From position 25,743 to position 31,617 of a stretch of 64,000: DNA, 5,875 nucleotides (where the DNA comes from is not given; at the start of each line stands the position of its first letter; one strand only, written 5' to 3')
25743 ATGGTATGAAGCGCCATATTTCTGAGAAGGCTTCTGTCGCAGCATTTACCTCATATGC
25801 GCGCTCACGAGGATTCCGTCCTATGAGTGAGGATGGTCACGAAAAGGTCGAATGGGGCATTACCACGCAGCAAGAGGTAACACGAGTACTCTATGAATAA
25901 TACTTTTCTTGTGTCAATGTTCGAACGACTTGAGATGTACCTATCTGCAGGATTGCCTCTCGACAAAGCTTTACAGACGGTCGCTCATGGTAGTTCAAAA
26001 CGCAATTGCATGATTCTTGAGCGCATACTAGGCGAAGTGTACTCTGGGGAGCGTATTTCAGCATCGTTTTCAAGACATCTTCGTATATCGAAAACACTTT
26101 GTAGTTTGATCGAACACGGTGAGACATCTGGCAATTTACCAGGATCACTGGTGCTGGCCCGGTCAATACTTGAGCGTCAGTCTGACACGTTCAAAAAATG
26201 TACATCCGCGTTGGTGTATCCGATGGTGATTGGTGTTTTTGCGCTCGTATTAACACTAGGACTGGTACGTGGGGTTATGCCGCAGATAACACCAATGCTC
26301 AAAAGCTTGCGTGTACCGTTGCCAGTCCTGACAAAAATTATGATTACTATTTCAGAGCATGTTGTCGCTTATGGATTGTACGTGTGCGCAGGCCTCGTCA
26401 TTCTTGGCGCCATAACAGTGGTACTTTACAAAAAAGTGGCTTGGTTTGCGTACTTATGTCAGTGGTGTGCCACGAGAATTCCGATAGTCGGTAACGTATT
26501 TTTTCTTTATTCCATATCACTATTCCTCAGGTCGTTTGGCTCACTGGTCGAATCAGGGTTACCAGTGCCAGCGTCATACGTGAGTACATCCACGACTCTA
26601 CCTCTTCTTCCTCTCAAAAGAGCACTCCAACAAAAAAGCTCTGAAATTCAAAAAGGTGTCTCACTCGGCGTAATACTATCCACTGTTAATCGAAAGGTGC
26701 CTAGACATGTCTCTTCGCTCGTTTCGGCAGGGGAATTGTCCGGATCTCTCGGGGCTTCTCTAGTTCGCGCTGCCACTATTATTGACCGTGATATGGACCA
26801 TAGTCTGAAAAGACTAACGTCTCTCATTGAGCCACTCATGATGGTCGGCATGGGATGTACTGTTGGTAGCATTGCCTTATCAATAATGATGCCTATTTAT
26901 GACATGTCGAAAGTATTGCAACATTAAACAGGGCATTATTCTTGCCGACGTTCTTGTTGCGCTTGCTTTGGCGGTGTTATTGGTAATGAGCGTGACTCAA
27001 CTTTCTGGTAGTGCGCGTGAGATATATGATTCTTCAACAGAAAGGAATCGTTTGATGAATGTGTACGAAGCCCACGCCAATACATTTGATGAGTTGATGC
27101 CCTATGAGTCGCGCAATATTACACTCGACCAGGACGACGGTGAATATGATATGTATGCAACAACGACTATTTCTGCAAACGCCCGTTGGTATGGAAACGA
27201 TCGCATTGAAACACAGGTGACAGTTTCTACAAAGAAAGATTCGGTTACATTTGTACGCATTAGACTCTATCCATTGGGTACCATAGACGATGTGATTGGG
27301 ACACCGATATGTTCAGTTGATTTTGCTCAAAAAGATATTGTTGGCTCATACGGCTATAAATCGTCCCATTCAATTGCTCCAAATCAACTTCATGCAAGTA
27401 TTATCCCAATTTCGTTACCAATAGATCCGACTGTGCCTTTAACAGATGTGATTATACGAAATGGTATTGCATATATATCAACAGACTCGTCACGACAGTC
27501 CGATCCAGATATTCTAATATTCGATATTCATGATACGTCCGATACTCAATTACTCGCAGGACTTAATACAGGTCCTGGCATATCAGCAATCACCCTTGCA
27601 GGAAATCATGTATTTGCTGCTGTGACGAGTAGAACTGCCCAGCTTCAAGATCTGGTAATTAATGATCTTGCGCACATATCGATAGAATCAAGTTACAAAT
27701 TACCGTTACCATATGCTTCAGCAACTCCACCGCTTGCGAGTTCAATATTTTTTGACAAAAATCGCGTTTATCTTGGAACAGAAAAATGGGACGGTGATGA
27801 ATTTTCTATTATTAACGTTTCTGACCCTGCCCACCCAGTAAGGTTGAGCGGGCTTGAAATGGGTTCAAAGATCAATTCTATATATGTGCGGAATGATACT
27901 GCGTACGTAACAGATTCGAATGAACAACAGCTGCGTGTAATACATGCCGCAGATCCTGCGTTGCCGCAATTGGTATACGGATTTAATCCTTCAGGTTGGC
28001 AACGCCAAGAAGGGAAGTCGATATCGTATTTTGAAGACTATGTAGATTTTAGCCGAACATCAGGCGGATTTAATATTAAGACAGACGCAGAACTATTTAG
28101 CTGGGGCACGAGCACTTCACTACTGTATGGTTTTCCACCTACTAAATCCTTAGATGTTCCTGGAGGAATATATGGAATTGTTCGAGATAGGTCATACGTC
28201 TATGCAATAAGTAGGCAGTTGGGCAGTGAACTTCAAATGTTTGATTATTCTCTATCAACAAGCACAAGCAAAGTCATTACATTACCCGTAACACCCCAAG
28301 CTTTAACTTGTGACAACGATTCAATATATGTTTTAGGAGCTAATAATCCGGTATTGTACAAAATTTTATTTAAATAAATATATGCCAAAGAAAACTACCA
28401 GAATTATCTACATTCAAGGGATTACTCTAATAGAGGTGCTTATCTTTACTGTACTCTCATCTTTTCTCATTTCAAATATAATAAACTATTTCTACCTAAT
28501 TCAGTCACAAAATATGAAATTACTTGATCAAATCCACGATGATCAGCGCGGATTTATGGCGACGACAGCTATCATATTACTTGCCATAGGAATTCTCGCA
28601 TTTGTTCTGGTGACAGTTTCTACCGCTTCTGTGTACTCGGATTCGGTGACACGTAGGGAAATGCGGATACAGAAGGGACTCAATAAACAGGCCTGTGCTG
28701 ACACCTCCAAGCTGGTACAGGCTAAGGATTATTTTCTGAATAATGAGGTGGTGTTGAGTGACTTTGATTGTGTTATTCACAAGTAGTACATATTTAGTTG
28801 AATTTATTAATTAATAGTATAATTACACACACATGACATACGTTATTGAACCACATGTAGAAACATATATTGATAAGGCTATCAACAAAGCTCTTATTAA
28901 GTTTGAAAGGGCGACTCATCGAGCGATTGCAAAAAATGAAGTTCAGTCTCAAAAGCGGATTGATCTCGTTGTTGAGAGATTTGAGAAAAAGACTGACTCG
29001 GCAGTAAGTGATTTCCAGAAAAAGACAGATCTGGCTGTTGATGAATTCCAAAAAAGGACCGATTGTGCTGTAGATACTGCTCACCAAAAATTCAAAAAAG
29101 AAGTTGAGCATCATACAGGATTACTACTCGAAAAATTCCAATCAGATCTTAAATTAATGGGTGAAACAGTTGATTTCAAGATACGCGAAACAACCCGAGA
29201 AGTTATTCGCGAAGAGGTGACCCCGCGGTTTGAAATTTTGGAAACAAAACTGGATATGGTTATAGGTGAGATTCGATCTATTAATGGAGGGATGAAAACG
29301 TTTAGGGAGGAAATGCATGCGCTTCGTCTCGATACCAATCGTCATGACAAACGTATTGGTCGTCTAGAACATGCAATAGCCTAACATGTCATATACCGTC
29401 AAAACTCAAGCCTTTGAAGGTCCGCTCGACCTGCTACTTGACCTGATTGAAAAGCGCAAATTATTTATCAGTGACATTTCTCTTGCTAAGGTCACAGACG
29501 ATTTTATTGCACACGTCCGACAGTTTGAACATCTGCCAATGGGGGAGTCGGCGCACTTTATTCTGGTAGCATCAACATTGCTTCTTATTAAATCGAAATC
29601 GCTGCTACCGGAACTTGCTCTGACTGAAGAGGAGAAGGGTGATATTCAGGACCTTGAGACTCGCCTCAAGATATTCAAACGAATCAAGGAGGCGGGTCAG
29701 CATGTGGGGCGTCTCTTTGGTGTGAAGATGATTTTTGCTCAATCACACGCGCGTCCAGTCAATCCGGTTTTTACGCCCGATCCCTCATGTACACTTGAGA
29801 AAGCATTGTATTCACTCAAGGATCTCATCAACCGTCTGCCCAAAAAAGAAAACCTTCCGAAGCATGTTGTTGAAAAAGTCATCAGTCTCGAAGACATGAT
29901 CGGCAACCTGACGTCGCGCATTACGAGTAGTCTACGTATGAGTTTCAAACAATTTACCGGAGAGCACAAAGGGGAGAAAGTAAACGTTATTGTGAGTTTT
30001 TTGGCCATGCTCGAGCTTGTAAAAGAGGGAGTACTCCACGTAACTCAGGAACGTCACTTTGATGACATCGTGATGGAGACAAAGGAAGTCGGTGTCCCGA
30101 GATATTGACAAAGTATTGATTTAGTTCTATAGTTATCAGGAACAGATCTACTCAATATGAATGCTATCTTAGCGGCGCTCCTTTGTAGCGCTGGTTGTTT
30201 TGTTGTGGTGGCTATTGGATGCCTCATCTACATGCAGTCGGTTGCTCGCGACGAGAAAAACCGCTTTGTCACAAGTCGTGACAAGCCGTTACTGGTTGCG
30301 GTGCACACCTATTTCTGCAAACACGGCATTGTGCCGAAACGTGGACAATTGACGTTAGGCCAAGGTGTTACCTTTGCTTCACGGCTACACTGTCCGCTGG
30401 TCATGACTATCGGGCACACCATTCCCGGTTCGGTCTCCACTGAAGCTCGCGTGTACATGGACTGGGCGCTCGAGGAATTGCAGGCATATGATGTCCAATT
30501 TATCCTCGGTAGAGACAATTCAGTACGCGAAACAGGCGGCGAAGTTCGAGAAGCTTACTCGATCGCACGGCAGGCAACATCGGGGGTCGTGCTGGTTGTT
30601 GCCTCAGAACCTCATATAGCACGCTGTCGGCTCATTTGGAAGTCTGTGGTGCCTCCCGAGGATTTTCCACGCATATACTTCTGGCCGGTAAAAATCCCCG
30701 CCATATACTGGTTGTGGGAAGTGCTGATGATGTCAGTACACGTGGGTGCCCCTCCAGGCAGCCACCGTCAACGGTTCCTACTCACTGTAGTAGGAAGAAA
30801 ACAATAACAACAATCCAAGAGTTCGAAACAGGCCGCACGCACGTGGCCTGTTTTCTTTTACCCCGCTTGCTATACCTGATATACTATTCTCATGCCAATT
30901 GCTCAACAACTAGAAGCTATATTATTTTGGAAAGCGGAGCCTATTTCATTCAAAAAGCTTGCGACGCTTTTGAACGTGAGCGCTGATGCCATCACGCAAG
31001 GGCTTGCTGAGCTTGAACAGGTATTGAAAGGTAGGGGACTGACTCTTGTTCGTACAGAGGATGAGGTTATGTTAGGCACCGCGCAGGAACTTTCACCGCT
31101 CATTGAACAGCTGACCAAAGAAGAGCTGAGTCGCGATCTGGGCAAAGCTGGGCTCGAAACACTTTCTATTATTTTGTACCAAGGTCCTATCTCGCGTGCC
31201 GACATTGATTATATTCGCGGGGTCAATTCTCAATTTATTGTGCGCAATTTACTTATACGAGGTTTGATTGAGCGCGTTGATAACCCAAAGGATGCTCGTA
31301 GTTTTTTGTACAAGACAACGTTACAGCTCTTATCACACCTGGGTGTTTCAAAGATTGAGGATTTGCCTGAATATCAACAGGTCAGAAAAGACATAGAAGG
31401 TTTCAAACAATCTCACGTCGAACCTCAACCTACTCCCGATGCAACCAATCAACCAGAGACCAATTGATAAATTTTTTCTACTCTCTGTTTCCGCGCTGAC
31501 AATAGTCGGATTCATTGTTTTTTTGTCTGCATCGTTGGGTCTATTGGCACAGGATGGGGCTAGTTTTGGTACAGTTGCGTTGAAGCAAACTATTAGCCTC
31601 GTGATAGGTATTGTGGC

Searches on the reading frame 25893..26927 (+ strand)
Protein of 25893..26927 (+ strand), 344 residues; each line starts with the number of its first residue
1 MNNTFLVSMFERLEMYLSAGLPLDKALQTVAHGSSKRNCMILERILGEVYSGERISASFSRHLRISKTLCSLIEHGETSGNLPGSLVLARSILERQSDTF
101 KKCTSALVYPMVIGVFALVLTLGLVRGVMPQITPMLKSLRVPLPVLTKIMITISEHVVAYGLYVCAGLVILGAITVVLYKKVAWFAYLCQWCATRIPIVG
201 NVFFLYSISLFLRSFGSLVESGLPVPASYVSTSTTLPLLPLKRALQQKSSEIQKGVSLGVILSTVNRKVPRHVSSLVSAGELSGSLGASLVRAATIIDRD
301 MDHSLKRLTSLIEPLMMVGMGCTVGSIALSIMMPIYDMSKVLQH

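Call 32: search_protein_families(library=pfam, proteins=[window:25893-26927:+], max_evalue=0.001)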
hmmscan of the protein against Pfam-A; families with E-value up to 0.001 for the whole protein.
window:25893-26927:+ (344 aa): 1 family
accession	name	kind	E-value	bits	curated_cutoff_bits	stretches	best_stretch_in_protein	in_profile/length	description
PF00482.28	T2SSF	-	1.7e-38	131.8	25.2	2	211-334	1-125/125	Type II secretion system (T2SS), protein F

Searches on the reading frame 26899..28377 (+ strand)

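Call 32: search_protein_families(library=pfam, proteins=[window:26899-28377:+], max_evalue=0.001)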
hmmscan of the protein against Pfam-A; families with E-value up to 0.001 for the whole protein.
window:26899-28377:+ (492 aa): 0 families

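Call 66: search_protein_families(library=ncbifam, proteins=[window:26899-28377:+], max_evalue=0.01)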
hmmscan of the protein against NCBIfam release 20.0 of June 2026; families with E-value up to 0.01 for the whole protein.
window:26899-28377:+ (492 aa): 1 family
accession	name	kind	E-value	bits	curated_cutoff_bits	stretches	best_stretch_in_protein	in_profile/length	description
NF007660.0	PRK10332.1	equivalog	0.00039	20.9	86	1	8-57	6-52/107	prepilin-type N-terminal cleavage/methylation domain-containing protein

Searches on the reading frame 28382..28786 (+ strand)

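Call 32: search_protein_families(library=pfam, proteins=[window:28382-28786:+], max_evalue=0.001)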
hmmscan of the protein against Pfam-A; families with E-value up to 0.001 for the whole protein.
window:28382-28786:+ (134 aa): 0 families

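Call 66: search_protein_families(library=ncbifam, proteins=[window:28382-28786:+], max_evalue=0.01)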
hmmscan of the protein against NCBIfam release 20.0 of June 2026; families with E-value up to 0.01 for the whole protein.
window:28382-28786:+ (134 aa): 3 families
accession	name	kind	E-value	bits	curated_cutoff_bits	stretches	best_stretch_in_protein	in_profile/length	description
TIGR01654.1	bact_immun_7tm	subfamily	6.5e-05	21.6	189.35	1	8-91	237-323/681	bacteriocin-associated integral membrane protein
NF033480.1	bifunc_MprF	equivalog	0.0039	15.5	600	1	12-117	441-547/841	bifunctional lysylphosphatidylglycerol flippase/synthetase MprF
NF004380.0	PRK05740.2-6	equivalog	0.0047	16.9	194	1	11-83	40-112/123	preprotein translocase subunit SecE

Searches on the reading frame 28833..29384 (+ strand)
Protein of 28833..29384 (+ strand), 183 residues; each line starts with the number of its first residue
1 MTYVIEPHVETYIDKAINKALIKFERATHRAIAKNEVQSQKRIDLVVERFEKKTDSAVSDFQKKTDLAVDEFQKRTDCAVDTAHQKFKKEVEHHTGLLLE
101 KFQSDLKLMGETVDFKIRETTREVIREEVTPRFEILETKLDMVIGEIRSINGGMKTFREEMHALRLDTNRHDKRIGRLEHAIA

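Call 32: search_protein_families(library=pfam, proteins=[window:28833-29384:+], max_evalue=0.001)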
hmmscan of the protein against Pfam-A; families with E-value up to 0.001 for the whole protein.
window:28833-29384:+ (183 aa): 1 family
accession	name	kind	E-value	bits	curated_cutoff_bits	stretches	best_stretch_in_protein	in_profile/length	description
PF01442.23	Apolipoprotein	-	0.00058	20.1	90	0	30-96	106-172/190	Apolipoprotein A1/A4/E domain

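Call 66: search_protein_families(library=ncbifam, proteins=[window:28833-29384:+], max_evalue=0.01)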
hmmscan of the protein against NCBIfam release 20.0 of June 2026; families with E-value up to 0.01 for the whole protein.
window:28833-29384:+ (183 aa): 0 families

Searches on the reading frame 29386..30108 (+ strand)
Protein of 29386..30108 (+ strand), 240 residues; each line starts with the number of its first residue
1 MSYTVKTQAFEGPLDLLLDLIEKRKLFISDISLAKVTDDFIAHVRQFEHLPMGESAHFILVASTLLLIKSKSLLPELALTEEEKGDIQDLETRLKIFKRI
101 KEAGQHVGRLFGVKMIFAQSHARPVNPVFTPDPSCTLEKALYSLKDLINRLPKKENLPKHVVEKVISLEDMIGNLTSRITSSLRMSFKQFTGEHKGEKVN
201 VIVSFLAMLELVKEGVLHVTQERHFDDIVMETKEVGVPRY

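Call 32: search_protein_families(library=pfam, proteins=[window:29386-30108:+], max_evalue=0.001)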
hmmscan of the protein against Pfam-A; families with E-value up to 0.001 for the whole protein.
window:29386-30108:+ (240 aa): 1 family
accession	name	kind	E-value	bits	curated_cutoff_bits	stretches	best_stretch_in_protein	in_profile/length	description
PF02616.19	SMC_ScpA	-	8.7e-20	72.1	24.6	1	20-229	1-228/232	Segregation and condensation protein ScpA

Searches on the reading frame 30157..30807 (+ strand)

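Call 32: search_protein_families(library=pfam, proteins=[window:30157-30807:+], max_evalue=0.001)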
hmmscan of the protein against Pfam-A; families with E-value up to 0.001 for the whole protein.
window:30157-30807:+ (216 aa): 0 families

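Call 83: search_protein_families(library=pfam, proteins=[window:30157-30807:+], max_evalue=1)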
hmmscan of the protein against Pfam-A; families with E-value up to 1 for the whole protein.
window:30157-30807:+ (216 aa): 2 families
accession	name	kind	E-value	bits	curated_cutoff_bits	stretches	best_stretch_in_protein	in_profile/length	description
PF02698.23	DUF218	-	0.0015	18.9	27.6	1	80-165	28-104/133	DUF218 domain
PF13305.11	TetR_C_33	-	0.1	13.7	26.8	1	97-163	5-73/103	Tetracyclin repressor-like, C-terminal domain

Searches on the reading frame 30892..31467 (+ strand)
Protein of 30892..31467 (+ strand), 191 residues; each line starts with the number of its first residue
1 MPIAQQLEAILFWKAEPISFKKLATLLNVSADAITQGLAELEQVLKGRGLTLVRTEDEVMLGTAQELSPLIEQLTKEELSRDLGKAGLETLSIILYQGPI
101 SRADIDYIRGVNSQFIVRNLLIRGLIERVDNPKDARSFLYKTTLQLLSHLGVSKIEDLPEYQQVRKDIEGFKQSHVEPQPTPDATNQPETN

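Call 32: search_protein_families(library=pfam, proteins=[window:30892-31467:+], max_evalue=0.001)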
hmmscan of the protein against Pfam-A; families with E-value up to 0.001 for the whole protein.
window:30892-31467:+ (191 aa): 3 families
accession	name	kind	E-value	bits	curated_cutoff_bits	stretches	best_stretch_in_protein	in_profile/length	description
PF04079.22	SMC_ScpB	-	2.2e-40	138.3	27.4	1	6-160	2-159/160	Segregation and condensation complex subunit ScpB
PF01047.28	MarR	-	1.4e-06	28.5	24.6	0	116-137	37-58/59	MarR family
PF12802.13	MarR_2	-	5.6e-05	23.7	27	0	116-137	40-61/61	MarR family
